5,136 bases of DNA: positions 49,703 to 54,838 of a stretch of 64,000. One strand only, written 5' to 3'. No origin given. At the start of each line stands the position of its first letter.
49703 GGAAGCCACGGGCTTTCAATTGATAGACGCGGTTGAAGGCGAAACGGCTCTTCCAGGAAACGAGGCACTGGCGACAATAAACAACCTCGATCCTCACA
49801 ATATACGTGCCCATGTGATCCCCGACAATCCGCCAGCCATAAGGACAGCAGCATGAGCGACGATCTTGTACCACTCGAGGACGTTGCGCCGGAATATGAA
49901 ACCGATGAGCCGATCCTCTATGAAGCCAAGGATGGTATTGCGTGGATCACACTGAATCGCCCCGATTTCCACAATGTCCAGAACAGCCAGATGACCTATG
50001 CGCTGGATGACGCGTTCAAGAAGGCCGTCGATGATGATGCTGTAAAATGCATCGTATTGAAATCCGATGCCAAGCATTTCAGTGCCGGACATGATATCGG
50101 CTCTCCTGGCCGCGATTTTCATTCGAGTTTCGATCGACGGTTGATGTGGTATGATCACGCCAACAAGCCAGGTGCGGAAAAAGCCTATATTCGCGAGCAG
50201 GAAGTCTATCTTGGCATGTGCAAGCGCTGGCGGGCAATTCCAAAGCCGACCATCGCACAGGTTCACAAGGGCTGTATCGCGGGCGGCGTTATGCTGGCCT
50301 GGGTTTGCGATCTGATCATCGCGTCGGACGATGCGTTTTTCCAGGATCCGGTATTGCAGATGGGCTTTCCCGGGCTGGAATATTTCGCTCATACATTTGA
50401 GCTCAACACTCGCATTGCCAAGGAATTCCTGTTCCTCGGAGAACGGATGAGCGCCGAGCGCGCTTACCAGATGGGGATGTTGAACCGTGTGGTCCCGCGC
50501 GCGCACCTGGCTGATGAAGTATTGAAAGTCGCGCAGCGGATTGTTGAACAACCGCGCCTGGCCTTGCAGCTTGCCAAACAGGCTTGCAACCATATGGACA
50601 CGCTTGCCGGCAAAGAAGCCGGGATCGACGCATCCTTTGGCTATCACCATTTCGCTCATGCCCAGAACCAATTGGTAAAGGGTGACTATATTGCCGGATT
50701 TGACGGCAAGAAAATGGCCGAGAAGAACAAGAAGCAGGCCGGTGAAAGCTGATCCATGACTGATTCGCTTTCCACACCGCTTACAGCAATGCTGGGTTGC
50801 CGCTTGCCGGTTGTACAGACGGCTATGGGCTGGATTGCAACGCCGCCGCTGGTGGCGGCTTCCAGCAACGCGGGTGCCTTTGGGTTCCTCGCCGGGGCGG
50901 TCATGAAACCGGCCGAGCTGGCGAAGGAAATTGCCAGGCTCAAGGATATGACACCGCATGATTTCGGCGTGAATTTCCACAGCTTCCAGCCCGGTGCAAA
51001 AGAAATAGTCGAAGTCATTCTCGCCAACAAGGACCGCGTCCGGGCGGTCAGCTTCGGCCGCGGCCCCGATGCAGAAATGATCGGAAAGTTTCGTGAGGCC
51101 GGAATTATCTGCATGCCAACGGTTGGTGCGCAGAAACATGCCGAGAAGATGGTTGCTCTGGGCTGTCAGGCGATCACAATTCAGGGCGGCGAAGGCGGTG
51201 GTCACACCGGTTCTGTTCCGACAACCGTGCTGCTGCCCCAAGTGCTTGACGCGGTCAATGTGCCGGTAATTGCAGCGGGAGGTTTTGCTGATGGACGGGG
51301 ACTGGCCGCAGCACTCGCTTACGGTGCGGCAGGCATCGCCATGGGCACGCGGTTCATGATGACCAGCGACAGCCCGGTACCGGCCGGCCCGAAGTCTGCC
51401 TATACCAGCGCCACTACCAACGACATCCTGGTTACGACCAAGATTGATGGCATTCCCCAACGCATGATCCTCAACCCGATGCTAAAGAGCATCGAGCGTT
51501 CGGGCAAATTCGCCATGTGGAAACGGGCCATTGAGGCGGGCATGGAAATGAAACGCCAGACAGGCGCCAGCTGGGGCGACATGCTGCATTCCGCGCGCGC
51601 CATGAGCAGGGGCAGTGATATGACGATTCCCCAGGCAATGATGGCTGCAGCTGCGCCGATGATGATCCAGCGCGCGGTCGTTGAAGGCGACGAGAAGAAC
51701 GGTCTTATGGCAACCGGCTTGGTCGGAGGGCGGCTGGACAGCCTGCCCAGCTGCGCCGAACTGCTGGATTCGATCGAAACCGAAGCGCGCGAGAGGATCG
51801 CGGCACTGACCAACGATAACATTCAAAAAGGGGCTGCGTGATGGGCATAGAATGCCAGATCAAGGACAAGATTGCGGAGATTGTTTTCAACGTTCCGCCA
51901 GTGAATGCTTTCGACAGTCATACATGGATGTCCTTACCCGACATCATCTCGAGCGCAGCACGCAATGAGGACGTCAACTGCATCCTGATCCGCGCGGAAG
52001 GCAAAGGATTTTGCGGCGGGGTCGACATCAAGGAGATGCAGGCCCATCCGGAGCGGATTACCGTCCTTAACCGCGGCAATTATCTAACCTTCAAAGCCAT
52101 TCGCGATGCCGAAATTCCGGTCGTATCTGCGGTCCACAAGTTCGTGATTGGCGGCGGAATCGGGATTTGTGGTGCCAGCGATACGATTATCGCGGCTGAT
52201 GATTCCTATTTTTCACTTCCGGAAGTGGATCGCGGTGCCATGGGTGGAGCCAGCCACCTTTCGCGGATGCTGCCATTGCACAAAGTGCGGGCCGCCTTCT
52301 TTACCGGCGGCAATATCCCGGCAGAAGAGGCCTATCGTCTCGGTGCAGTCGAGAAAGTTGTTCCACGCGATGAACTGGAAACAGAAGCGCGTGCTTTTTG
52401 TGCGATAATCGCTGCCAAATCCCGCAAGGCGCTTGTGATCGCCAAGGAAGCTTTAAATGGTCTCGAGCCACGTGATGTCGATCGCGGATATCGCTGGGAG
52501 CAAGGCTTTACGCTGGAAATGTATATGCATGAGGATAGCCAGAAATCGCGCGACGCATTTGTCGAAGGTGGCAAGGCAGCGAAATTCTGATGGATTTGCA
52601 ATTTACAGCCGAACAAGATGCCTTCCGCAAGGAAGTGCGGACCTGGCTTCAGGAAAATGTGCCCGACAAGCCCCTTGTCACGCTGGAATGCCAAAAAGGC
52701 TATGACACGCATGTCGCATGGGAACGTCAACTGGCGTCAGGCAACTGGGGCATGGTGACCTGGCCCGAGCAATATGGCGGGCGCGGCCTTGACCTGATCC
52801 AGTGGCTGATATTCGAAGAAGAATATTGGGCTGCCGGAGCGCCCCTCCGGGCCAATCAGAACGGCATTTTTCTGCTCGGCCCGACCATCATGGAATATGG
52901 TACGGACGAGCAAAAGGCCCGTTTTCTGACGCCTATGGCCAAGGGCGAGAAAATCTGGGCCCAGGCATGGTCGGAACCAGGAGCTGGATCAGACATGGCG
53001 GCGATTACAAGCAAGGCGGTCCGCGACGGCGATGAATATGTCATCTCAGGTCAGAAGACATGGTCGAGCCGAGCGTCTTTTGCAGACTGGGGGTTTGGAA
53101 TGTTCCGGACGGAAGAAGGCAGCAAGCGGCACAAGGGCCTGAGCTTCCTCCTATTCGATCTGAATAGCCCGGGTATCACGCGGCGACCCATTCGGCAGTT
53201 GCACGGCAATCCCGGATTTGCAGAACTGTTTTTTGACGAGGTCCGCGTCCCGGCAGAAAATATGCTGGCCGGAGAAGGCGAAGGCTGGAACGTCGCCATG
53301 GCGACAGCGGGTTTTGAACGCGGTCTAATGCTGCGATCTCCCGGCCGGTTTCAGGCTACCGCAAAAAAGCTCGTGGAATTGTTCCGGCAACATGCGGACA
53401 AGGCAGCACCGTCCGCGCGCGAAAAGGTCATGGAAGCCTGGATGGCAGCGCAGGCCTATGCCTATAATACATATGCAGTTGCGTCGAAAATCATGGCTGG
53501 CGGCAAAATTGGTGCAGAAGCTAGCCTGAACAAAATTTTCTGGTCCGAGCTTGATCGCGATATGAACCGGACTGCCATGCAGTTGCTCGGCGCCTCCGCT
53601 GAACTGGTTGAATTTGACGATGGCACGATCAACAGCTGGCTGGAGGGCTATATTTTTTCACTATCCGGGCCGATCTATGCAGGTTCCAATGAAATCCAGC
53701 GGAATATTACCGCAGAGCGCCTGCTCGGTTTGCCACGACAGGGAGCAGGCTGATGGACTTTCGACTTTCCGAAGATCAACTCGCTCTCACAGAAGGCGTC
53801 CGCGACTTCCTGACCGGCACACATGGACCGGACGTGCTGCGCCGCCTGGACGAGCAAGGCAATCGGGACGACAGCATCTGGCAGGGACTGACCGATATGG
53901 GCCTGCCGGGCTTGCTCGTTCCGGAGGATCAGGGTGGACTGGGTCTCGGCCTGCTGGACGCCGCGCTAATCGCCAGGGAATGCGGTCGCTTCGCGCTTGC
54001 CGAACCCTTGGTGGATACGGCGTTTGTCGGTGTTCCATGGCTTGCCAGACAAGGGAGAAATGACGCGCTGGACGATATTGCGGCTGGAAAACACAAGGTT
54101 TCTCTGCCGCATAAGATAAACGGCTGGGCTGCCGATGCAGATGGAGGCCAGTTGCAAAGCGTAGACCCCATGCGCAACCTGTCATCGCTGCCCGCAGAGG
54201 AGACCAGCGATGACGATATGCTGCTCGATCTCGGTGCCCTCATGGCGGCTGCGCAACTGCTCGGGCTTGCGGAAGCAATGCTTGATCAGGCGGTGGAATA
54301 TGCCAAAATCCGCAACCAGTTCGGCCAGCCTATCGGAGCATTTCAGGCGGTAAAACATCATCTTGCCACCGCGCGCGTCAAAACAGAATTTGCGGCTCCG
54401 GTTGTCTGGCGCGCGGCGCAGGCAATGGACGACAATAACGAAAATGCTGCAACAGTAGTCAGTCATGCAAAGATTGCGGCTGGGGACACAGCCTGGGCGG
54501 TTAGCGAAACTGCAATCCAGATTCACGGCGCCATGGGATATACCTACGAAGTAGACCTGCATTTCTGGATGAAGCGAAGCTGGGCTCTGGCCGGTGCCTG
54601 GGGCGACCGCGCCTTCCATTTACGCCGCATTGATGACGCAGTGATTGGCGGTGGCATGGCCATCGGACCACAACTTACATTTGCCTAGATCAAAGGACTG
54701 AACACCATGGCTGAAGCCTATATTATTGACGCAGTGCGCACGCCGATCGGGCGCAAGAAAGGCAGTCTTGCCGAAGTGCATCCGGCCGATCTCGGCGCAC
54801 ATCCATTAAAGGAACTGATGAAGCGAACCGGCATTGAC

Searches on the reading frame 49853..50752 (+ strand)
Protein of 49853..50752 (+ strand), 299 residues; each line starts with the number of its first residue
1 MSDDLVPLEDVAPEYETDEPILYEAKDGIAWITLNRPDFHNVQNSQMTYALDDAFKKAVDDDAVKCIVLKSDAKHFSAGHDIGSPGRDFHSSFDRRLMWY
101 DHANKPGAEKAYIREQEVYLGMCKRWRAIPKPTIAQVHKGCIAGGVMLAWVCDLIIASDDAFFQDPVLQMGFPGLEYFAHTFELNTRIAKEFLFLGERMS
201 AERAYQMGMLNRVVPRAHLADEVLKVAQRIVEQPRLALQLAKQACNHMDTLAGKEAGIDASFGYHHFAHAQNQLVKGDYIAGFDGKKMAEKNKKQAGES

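Call 24: search_protein_families(library=pfam, proteins=[window:49853-50752:+], max_evalue=0.00001)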
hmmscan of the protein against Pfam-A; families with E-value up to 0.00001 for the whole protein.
window:49853-50752:+ (299 aa): 2 families
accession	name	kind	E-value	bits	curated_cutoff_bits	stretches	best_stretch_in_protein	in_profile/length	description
PF00378.25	ECH_1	-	2.3e-37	129.1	27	2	120-271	78-230/251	Enoyl-CoA hydratase/isomerase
PF16113.10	ECH_2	-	6.6e-16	59.2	27.2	1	30-275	2-239/335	Enoyl-CoA hydratase/isomerase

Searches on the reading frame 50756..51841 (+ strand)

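Call 24: search_protein_families(library=pfam, proteins=[window:50756-51841:+], max_evalue=0.00001)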
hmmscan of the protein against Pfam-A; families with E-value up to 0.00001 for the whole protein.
window:50756-51841:+ (361 aa): 3 families
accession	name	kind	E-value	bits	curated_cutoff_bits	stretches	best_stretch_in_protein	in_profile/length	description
PF03060.21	NMO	-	1.2e-67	229.2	28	2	85-340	106-328/331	Nitronate monooxygenase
PF00478.31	IMPDH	-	5.2e-07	29.4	25.6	0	5-207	23-246/345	IMP dehydrogenase / GMP reductase domain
PF01070.24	FMN_dh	-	9.4e-07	28.6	24.9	1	125-202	228-307/350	FMN-dependent dehydrogenase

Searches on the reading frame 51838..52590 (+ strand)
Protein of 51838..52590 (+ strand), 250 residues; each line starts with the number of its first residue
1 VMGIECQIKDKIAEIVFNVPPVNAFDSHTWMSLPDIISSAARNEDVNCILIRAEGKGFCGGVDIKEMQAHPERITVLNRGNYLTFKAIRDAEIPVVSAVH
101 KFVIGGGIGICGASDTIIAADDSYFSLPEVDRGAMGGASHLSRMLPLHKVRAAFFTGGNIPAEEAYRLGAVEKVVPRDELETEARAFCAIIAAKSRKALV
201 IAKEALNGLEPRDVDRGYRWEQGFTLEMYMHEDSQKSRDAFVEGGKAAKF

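Call 25: search_protein_families(library=pfam, proteins=[window:51838-52590:+], max_evalue=0.00001)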
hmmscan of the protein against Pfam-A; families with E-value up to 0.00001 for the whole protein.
window:51838-52590:+ (250 aa): 2 families
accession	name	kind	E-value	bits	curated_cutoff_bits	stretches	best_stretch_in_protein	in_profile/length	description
PF00378.25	ECH_1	-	8.5e-40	137.1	27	1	8-246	2-245/251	Enoyl-CoA hydratase/isomerase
PF16113.10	ECH_2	-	7.5e-20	72.1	27.2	1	22-193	12-190/335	Enoyl-CoA hydratase/isomerase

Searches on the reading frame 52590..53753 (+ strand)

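Call 25: search_protein_families(library=pfam, proteins=[window:52590-53753:+], max_evalue=0.00001)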
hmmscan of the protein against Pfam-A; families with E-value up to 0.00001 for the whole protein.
window:52590-53753:+ (387 aa): 3 families
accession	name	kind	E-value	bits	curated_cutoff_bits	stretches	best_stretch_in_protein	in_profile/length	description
PF02770.24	Acyl-CoA_dh_M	-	1.5e-20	73.6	33.3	1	124-218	1-97/97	Acyl-CoA dehydrogenase, middle domain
PF02771.21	Acyl-CoA_dh_N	-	3.6e-20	72.9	22.9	1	6-120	1-113/113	Acyl-CoA dehydrogenase, N-terminal domain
PF00441.29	Acyl-CoA_dh_1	-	1.3e-17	64.8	22.4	1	230-379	1-150/150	Acyl-CoA dehydrogenase, C-terminal domain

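Call 74: search_protein_families(library=ncbifam, proteins=[window:52590-53753:+], max_evalue=1e-20)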
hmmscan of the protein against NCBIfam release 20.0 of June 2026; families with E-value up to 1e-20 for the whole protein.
window:52590-53753:+ (387 aa): 9 families
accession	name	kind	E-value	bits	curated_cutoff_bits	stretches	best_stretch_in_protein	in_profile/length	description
TIGR03204.1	pimC_large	equivalog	1.9e-68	231.2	623.85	1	2-381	1-395/395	pimeloyl-CoA dehydrogenase large subunit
NF042972.1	AcrlCoAredClosAcrC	equivalog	1.6e-33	115.9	640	1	1-335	1-339/378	acryloyl-CoA reductase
NF045652.1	ProlPCPDhRedW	equivalog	7.5e-31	107.3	650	1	47-379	37-373/376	L-prolyl-[peptidyl-carrier protein] dehydrogenase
NF043006.1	CyhCrbnylCoADH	equivalog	3.3e-29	102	650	1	56-337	52-340/380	cyclohexane-1-carbonyl-CoA dehydrogenase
NF008997.0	PRK12341.1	equivalog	3.7e-29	102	537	1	1-258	1-257/382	acyl-CoA dehydrogenase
NF045552.1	GlutCoADH_Des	equivalog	9.8e-28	97.4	470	1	1-238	1-238/387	glutaryl-CoA dehydrogenase Acd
TIGR03207.1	cyc_hxne_CoA_dh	equivalog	6.8e-26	90.9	575.35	1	58-247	51-241/372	cyclohexanecarboxyl-CoA dehydrogenase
NF053553.1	prodigi_MBC_PigA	equivalog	1.3e-25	90.3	500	1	1-378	1-379/381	prodigiosin MBC biosynthesis dehydrogenase PigA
NF058590.1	AcCoDHFadEBacil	equivalog_domain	2.3e-24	85.9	600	1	4-237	20-250/586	acyl-CoA dehydrogenase FadE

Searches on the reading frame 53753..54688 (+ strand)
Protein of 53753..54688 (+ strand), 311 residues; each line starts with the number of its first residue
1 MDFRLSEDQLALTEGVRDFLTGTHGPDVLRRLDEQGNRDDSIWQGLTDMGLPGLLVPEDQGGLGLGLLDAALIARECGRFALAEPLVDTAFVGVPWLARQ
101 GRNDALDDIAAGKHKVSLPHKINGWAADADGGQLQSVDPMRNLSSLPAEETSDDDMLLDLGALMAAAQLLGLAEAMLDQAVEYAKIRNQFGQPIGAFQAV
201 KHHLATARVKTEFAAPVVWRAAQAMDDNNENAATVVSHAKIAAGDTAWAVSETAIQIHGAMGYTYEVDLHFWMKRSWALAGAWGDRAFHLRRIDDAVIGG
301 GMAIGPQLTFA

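Call 25: search_protein_families(library=pfam, proteins=[window:53753-54688:+], max_evalue=0.00001)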
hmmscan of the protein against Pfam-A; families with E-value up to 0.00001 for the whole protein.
window:53753-54688:+ (311 aa): 3 families
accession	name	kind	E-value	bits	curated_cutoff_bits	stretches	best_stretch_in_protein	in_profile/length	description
PF00441.29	Acyl-CoA_dh_1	-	8.8e-27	94.5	22.4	1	158-295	11-147/150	Acyl-CoA dehydrogenase, C-terminal domain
PF02771.21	Acyl-CoA_dh_N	-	2e-11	44.7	22.9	1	6-83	1-77/113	Acyl-CoA dehydrogenase, N-terminal domain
PF08028.16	Acyl-CoA_dh_2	-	1.4e-10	42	22.7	1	163-267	1-114/134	Acyl-CoA dehydrogenase, C-terminal domain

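Call 74: search_protein_families(library=ncbifam, proteins=[window:53753-54688:+], max_evalue=1e-20)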
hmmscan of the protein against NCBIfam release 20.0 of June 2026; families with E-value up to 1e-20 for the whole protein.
window:53753-54688:+ (311 aa): 7 families
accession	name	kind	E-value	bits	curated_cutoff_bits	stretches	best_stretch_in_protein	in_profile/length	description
NF050027.1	acylCoADhIpdE2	equivalog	1.5e-38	133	450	1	12-297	6-310/311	acyl-CoA dehydrogenase IpdE2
TIGR03203.1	pimD_small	equivalog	6.6e-31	107.7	652.7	1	166-296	244-375/378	pimeloyl-CoA dehydrogenase small subunit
NF008997.0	PRK12341.1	equivalog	3.1e-29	102.2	537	0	159-273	239-353/382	acyl-CoA dehydrogenase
NF042972.1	AcrlCoAredClosAcrC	equivalog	4.4e-27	94.7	640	0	157-269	237-348/378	acryloyl-CoA reductase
NF045552.1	GlutCoADH_Des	equivalog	5.4e-27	95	470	0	162-269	244-351/387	glutaryl-CoA dehydrogenase Acd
NF042439.1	SulpropCoADesulf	equivalog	1.4e-23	83.3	600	0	165-270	238-343/379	3-sulfinopropanoyl-CoA desulfinase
NF053553.1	prodigi_MBC_PigA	equivalog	5.2e-23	81.8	500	0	154-269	239-351/381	prodigiosin MBC biosynthesis dehydrogenase PigA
